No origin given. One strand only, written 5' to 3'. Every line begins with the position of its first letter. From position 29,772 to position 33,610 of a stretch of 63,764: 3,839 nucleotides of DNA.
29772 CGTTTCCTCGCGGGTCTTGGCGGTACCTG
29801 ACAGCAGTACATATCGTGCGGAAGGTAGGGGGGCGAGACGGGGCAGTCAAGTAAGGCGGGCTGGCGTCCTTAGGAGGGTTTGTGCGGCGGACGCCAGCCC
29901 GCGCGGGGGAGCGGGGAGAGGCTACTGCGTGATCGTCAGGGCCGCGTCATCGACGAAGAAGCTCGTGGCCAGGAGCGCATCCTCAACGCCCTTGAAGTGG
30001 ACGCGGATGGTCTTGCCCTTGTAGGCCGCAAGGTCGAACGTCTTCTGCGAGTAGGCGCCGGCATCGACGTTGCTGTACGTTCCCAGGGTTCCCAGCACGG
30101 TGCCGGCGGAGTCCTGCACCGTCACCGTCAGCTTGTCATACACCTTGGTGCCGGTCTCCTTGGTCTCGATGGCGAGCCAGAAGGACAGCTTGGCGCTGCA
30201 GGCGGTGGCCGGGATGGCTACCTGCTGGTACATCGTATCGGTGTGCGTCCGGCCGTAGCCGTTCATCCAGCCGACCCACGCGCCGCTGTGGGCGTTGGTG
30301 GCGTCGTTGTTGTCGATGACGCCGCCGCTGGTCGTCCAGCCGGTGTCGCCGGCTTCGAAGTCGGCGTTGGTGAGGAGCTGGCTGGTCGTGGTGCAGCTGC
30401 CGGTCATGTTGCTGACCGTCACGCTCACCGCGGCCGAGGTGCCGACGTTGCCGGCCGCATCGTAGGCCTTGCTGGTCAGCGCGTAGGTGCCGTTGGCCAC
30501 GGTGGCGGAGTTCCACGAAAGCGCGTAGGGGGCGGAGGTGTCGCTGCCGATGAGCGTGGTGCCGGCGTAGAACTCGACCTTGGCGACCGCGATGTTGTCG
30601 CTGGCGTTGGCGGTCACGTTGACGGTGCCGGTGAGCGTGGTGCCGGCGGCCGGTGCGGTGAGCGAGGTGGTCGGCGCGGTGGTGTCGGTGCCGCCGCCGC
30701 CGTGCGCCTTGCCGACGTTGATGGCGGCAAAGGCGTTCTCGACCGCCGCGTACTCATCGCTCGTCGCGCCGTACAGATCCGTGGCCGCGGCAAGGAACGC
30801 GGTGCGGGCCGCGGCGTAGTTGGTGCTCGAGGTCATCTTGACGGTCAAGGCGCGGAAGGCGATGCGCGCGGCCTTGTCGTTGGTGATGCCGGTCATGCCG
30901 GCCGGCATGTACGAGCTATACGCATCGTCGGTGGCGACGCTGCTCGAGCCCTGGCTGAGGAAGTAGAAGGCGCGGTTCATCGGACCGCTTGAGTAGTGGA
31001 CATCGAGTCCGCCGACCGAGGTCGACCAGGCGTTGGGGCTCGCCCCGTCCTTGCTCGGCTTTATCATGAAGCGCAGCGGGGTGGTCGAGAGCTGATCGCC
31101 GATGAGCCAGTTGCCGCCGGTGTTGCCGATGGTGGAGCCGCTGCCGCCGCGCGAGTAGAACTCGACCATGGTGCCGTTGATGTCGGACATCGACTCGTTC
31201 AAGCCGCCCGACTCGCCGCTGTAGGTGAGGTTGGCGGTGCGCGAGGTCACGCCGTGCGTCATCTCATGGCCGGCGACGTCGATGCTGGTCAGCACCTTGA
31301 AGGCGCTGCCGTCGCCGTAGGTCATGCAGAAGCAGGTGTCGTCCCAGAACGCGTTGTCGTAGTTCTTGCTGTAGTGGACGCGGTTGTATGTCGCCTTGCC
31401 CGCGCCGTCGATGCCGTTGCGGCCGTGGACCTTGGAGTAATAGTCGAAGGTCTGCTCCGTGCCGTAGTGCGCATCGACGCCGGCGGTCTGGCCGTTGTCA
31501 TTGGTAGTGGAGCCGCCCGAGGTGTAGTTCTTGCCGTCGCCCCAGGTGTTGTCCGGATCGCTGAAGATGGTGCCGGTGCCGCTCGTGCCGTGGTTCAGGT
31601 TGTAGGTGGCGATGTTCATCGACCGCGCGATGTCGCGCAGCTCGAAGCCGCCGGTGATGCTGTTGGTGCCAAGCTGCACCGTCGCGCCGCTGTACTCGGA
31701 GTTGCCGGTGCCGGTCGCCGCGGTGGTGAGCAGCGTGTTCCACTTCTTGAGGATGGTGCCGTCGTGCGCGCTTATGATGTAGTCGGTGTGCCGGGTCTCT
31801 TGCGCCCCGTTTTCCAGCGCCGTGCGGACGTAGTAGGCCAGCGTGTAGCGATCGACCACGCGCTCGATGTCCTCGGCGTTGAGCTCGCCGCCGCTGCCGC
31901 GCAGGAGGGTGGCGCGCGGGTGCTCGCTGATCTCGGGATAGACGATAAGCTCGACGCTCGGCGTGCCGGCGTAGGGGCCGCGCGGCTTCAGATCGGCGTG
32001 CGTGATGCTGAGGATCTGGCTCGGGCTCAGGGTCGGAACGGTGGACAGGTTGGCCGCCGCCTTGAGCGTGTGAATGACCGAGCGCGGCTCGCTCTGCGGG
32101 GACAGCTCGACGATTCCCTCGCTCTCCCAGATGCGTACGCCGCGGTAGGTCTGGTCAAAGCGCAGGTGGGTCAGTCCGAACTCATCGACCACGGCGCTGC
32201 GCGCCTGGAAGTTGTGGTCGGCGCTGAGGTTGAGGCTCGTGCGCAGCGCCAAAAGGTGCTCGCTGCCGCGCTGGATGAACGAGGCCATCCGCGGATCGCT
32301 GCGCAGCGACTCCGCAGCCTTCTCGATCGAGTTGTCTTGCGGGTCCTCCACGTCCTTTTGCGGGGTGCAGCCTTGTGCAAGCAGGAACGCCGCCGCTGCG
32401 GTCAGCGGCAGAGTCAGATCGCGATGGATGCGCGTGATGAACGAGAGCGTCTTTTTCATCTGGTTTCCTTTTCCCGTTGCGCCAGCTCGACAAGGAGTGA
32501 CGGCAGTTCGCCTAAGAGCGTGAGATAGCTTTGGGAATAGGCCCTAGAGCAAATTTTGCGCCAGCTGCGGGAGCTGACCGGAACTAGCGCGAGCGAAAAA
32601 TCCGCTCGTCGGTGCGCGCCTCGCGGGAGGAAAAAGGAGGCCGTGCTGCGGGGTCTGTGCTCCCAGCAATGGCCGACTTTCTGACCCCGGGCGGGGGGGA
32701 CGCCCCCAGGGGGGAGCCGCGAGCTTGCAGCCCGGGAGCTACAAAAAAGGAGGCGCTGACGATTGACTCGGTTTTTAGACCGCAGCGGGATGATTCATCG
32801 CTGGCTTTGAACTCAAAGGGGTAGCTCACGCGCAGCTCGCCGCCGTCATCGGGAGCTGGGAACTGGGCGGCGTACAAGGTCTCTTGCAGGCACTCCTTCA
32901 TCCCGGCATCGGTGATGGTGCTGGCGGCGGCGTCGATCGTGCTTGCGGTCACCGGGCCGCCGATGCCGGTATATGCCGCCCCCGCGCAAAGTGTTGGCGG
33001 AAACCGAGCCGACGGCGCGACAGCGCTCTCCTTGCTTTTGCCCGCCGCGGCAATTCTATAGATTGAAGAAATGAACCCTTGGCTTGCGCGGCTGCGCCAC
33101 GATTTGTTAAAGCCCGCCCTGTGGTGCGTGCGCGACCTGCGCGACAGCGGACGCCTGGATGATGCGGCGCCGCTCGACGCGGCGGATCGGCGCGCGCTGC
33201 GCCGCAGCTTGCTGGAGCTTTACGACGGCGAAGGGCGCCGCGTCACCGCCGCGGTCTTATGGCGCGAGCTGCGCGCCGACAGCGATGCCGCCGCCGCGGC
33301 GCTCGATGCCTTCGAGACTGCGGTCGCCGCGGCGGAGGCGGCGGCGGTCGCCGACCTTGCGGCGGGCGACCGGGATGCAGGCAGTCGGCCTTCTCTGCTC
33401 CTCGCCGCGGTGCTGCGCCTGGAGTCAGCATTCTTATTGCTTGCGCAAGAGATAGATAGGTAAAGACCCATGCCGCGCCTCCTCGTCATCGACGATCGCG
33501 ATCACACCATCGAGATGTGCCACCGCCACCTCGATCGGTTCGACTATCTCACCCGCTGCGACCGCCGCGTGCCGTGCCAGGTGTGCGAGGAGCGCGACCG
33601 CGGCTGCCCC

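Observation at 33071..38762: Tightly coupled four-gene sensory cassette: H-box mini-protein, Cys-cluster/insert-bearing receiver fused to a sigma54 activator, periplasmic-TPR GHKL kinase, and a second insert-bearing receiver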

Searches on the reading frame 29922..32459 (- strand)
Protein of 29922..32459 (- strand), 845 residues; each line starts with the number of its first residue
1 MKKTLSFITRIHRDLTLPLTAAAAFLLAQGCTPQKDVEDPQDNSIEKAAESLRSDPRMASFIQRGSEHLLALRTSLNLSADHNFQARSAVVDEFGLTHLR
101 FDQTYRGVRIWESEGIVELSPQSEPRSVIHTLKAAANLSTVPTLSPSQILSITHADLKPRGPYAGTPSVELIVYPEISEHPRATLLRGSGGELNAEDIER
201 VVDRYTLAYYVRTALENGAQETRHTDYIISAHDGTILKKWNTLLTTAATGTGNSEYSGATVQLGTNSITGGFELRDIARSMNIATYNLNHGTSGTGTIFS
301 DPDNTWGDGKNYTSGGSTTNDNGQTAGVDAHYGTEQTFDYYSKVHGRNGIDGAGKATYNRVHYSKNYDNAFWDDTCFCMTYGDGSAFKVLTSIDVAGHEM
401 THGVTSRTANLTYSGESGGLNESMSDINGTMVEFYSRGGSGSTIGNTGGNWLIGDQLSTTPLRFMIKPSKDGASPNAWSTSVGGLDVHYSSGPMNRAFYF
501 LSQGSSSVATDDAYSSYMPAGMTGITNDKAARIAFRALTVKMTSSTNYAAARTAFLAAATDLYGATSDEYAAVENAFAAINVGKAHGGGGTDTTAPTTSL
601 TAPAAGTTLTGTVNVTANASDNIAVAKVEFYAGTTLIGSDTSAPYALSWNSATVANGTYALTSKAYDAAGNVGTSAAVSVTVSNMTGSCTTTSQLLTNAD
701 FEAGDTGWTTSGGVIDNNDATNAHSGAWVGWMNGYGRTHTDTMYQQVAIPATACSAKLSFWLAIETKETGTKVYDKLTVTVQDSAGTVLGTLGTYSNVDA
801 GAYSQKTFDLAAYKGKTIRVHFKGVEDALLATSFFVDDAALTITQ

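Call 12: search_protein_families(library=pfam, proteins=[window:29922-32459:-], max_evalue=0.1)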
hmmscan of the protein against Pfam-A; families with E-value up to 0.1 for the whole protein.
window:29922-32459:- (845 aa): 6 families
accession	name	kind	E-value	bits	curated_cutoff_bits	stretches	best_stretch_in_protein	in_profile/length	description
PF01447.24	Peptidase_M4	-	3.8e-44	151.1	22.4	1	249-406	1-145/145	Thermolysin metallopeptidase, catalytic domain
PF02868.21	Peptidase_M4_C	-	1.9e-43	148.7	24.4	1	409-582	1-165/165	Thermolysin metallopeptidase, alpha-helical domain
PF17957.7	Big_7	-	9.9e-21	74.6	24.1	1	596-662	1-69/70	Bacterial Ig domain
PF07504.19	FTP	-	7.4e-09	35.8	21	1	83-128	2-47/51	Fungalysin/Thermolysin Propeptide Motif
PF20773.4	InhA-like_MAM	-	0.00034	20.6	26.9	1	797-843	109-164/191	Immune inhibitor A-like, MAM domain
PF19077.6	Big_13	-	0.0046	17.8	27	1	614-682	32-100/102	Bacterial Ig-like domain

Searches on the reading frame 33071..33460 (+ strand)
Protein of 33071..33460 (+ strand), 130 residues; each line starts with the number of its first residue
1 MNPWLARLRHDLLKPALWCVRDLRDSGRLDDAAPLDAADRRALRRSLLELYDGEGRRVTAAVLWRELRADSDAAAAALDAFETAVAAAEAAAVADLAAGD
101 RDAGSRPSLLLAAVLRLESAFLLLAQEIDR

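Call 3: search_protein_families(library=pfam, proteins=[window:33071-33460:+], max_evalue=1)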
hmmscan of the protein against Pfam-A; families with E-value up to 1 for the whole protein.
window:33071-33460:+ (130 aa): 0 families

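Call 4: search_protein_families(library=ncbifam, proteins=[window:33071-33460:+], max_evalue=1)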
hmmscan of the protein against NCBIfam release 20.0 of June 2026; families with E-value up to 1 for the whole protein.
window:33071-33460:+ (130 aa): 0 families

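Call 27: find_homologous_proteins(query=window:33071-33460:+, max_evalue=0.001)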
Query window:33071-33460:+ (130 aa): 22 proteins with E <= 0.001 among 3977 candidates.
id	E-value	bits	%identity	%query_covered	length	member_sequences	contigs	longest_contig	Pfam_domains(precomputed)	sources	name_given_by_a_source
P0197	2.0e-69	250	98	100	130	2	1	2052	-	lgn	-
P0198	4.6e-61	223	89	100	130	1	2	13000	-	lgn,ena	-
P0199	6.1e-58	212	86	100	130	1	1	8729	-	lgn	-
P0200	2.3e-48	182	74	100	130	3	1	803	-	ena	-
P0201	2.4e-45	172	73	100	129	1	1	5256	-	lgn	-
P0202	1.0e-40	157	67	99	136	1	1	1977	-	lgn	-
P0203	4.2e-39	152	69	100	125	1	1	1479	-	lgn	-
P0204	1.7e-36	143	64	99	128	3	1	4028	-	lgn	-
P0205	1.4e-35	140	66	99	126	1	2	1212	-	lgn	-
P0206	7.5e-35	138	65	99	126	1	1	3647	-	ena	-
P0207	3.1e-33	133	67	99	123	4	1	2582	-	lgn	-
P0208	5.2e-33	132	62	99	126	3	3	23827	-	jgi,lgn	jgi:hypothetical protein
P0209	2.1e-26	111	60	98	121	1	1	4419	-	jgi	jgi:hypothetical protein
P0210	5.6e-26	109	58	98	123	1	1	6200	-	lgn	-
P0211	1.4e-19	89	51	97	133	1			-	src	-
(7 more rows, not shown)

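Call 48: search_protein_families(library=pfam, alignment_id=A6, max_evalue=10)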
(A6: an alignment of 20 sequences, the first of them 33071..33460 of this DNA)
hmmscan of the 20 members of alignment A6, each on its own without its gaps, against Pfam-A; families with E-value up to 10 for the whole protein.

A. member 1, window:33071-33460:+ (130 aa): 0 families

B. families by the number of members that match (of 20 scanned): 12 families
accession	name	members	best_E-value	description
PF00325.26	Crp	2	0.013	Bacterial regulatory proteins, crp family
PF20072.4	DUF6468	2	0.037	Domain of unknown function (DUF6468)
PF11716.13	MDMPI_N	2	0.16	Mycothiol maleylpyruvate isomerase N-terminal domain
PF01110.22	CNTF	1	0.0045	Ciliary neurotrophic factor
PF25182.1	NonGDSL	1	0.02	Non-GDSL lipase-like family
PF19443.4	DAHL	1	0.03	DAHL domain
PF19916.4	VMAP-M0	1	0.18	vWA-MoxR associated protein middle region 0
PF20027.4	DUF6435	1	0.18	Family of unknown function (DUF6435)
PF20078.4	DUF6473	1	0.21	Domain of unknown function (DUF6473)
PF19698.5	DUF6197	1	0.31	Family of unknown function (DUF6197)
PF23938.1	DUF7273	1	0.35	Domain of unknown function (DUF7273)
PF13428.12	TPR_14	1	3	Tetratricopeptide repeat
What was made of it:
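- On His-phosphotransfer protein (Hpt or Spo0B-like) for P1: No such hit in 20 family members at E<=10 (call 48).
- Tried and rejected: Scans of 20 P1 family members at E<=10 returned noise only (call 48).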

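Call 61: search_solved_structures(query=A6, max_evalue=10, show_alignments=3)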
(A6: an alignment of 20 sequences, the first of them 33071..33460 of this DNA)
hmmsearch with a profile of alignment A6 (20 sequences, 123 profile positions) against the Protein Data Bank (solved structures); distinct sequences matched with E-value up to 10: 13.
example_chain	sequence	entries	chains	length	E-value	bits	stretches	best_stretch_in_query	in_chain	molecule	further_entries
5vlz_EJ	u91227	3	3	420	0.016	18.7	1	21-66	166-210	Maturation protein A2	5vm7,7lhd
5mnt_A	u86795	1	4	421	0.016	18.7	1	21-66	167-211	A2 maturation protein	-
1cnt_1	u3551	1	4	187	0.02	18.3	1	9-105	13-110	CILIARY NEUROTROPHIC FACTOR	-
8d74_D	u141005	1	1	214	0.028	17.9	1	9-104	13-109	Ciliary neurotrophic factor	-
9k7t_A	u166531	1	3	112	0.3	14.6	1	41-115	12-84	C4-Zn1-HEHE-1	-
1hma_A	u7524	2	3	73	0.44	14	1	58-86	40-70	HMG-D | HIGH MOBILITY GROUP PROTEIN D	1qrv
3nm9_A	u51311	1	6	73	0.45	14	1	58-86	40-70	High mobility group protein D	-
7tdq_A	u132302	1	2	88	0.51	13.8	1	30-93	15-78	Tegument protein ORF52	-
8r1x_A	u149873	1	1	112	0.67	13.5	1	58-92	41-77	High mobility group protein D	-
5xw7_A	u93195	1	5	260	2.6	11.5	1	34-74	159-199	Cellulose synthase subunit C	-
6gv8_A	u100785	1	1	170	4.2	10.9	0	66-118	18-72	Hyperosmolarity resistance protein Emb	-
9e5c_0u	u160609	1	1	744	4.4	10.8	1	28-97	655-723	Leucine-rich repeat protein (LRRP)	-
3rpm_A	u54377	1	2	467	9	9.8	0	64-121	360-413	Beta-N-acetyl-hexosaminidase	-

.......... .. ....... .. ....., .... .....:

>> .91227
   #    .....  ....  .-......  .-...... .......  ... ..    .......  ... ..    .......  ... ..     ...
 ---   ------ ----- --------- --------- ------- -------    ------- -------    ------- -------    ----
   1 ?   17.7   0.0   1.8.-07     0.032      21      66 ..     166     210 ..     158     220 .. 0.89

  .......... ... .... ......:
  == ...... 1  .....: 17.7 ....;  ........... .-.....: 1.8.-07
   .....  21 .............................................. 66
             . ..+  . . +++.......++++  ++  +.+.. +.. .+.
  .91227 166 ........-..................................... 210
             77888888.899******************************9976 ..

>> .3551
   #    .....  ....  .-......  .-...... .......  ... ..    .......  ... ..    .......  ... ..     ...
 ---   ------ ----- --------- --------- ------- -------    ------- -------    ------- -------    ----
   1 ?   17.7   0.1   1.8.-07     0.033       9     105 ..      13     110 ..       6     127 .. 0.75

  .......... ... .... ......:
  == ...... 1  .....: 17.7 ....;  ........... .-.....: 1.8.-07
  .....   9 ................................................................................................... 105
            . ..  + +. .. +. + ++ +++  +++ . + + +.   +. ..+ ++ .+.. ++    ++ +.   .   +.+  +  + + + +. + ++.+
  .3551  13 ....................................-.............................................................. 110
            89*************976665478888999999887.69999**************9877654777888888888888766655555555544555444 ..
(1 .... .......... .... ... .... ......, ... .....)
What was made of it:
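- On His-phosphotransfer protein (Hpt or Spo0B-like) for P1: None in the PDB sequence search (call 61).
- Closest known: Bacillus subtilis sporulation phosphorelay. Different: No sequence relationship was detected (calls 48, 61).
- No Hpt or DHp profile hit (calls 48, 61).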

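Call 63: search_protein_families(library=padloc, proteins=[window:33071-33460:+], max_evalue=0.01)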
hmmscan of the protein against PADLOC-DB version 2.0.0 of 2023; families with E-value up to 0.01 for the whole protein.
window:33071-33460:+ (130 aa): 0 families
